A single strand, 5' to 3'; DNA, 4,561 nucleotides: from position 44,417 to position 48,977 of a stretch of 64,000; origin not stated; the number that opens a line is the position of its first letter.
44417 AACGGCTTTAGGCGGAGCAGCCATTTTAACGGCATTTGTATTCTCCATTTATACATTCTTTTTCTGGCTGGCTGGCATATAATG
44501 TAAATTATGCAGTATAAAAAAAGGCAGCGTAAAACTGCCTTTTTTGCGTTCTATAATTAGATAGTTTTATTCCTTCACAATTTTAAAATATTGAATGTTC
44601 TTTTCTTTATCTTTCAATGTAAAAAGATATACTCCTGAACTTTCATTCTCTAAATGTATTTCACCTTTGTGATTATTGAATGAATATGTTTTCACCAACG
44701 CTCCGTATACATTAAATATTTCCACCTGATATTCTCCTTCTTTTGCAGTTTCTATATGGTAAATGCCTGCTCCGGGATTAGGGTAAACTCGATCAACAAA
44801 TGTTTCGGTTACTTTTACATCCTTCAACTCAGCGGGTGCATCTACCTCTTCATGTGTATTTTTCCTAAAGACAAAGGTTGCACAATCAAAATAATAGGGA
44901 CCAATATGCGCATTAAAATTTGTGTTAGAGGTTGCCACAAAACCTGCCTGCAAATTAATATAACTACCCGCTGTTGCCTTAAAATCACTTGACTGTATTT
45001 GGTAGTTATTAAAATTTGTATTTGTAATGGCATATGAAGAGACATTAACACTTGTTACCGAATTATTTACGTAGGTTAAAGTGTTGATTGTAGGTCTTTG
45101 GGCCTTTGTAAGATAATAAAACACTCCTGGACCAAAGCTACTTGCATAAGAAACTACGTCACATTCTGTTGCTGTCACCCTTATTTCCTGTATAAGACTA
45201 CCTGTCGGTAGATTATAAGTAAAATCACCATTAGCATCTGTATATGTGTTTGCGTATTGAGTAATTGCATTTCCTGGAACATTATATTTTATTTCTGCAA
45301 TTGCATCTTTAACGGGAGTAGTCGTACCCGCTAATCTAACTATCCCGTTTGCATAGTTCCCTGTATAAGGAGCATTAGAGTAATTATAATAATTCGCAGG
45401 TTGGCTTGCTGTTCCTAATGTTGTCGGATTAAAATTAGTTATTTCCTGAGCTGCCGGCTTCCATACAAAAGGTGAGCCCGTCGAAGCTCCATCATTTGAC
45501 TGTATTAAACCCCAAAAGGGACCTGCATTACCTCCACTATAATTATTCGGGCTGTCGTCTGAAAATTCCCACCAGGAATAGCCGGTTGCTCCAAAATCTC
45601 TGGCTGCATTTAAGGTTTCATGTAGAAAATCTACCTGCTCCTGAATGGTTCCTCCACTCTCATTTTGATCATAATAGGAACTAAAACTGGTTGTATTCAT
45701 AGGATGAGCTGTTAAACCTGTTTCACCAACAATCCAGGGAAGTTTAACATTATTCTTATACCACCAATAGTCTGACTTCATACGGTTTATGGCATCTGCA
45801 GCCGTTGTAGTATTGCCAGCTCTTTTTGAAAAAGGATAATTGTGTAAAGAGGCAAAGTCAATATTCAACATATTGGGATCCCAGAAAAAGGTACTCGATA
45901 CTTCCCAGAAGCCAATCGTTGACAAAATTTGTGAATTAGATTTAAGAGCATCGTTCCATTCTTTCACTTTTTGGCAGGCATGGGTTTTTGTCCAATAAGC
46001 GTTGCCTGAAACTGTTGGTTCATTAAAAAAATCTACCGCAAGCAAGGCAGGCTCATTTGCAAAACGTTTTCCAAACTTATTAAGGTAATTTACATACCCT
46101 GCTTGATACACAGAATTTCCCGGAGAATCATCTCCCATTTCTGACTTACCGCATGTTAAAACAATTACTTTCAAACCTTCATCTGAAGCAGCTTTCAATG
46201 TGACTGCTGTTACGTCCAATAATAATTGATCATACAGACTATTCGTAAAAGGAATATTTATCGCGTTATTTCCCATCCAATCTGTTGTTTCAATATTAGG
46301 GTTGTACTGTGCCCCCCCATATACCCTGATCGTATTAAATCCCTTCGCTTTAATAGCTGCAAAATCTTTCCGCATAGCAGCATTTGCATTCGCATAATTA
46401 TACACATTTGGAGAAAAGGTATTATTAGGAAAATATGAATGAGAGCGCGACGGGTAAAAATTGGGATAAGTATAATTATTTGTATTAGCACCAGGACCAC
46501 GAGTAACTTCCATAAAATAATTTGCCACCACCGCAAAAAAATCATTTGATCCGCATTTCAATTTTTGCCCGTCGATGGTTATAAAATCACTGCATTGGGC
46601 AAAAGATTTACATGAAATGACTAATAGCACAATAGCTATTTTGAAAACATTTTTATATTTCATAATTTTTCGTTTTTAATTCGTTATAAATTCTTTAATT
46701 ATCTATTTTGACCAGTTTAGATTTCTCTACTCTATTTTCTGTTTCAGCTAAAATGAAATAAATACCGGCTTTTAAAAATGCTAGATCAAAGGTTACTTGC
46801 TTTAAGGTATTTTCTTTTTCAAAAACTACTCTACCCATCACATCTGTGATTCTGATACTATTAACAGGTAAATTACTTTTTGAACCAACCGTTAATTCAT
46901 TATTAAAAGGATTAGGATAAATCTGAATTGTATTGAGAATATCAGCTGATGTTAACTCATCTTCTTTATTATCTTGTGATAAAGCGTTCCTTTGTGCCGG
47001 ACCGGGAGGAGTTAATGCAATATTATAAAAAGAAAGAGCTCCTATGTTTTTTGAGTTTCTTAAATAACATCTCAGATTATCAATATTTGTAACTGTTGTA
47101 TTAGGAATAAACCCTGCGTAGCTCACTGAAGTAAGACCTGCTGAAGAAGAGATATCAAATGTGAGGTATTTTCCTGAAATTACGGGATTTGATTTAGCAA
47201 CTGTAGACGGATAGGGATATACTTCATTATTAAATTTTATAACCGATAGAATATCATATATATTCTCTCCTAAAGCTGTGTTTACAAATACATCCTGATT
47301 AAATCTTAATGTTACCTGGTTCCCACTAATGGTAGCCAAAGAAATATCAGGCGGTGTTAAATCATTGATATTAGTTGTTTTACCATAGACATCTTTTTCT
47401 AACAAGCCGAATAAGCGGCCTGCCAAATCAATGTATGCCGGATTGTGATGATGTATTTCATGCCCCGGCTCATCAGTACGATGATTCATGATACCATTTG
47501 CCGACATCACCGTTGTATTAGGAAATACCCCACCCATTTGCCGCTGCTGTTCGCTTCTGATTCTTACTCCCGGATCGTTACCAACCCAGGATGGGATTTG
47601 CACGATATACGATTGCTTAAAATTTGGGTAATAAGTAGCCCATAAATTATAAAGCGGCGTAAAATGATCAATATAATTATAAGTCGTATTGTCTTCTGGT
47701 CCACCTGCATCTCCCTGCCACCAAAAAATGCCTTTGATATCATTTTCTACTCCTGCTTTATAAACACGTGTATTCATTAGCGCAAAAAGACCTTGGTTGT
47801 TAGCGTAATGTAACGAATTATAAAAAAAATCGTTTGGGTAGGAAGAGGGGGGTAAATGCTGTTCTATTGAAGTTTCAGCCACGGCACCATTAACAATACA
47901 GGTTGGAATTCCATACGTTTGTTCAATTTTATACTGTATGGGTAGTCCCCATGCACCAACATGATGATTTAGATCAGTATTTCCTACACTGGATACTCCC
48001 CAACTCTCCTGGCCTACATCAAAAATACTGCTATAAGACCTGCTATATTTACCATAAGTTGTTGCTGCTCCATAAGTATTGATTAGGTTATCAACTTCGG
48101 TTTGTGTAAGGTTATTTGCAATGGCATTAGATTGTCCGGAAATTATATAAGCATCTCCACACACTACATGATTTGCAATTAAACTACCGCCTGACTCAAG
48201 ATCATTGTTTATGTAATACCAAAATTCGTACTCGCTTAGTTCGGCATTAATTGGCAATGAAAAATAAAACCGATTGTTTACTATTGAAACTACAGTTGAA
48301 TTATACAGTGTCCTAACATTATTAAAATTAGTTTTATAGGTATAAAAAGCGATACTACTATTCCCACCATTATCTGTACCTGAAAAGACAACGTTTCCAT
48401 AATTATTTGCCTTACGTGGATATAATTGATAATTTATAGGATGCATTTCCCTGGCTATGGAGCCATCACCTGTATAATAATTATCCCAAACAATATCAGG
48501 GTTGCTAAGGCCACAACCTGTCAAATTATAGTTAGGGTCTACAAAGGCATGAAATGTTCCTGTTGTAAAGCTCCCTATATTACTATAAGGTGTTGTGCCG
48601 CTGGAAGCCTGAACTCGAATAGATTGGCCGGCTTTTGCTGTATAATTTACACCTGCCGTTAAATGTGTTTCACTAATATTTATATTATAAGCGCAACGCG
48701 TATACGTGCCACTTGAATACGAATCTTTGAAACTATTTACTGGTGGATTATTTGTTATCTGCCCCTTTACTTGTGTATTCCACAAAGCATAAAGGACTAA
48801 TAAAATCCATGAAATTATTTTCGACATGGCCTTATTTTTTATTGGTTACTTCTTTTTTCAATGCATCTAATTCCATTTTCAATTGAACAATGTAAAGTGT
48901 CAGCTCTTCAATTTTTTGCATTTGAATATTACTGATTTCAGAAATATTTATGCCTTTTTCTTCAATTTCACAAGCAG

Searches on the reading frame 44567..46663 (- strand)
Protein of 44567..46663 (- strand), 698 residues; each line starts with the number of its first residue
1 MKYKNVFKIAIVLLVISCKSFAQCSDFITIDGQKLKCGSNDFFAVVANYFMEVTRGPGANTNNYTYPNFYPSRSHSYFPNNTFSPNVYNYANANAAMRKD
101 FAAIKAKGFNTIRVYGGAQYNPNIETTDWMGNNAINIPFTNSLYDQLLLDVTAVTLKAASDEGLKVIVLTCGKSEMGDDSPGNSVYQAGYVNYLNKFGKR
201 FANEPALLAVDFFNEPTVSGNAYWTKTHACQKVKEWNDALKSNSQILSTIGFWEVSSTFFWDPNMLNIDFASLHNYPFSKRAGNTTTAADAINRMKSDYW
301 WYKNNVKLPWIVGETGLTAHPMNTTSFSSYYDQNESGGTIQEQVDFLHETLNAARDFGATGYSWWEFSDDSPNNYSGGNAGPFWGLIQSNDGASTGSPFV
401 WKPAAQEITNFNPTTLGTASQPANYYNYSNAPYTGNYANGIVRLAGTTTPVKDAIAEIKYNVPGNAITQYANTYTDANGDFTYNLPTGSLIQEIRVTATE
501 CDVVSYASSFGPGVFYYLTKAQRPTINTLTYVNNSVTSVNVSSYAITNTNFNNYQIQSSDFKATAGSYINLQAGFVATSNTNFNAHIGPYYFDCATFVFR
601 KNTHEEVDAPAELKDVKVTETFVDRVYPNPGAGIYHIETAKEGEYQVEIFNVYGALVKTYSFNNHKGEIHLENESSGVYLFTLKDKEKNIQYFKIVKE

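Call 77: search_protein_families(library=pfam, proteins=[window:44567-46663:-], max_evalue=0.00001)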
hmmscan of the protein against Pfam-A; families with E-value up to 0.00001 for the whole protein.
window:44567-46663:- (698 aa): 1 family
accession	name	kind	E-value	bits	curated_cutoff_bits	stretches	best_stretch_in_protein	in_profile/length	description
PF18962.6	Por_Secre_tail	-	3.3e-10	40.5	27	1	626-691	1-70/75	Secretion system C-terminal sorting domain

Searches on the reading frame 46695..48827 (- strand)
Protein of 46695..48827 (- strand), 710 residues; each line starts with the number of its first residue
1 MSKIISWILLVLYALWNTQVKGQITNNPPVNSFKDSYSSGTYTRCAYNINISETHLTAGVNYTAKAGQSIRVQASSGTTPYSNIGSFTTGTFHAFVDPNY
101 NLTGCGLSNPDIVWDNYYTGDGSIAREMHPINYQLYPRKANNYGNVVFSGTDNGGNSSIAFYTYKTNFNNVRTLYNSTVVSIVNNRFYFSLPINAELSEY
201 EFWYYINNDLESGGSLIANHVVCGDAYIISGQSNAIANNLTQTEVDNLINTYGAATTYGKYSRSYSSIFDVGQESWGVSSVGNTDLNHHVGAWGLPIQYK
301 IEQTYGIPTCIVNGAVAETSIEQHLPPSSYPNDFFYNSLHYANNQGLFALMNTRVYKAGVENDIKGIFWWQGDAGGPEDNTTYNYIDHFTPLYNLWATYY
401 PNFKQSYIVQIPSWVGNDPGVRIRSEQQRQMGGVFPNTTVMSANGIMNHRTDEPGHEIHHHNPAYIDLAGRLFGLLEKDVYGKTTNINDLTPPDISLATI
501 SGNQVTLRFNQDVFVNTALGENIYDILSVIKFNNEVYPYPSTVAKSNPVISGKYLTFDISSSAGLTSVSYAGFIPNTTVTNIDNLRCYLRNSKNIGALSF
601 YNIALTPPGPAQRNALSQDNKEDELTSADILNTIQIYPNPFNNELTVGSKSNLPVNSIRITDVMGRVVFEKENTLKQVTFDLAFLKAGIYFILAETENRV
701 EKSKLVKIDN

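Call 77: search_protein_families(library=pfam, proteins=[window:46695-48827:-], max_evalue=0.00001)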
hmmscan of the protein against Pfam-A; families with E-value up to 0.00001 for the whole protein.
window:46695-48827:- (710 aa): 1 family
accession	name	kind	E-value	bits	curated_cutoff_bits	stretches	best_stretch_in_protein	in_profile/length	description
PF18962.6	Por_Secre_tail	-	1.2e-12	48.3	27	1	636-705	1-73/75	Secretion system C-terminal sorting domain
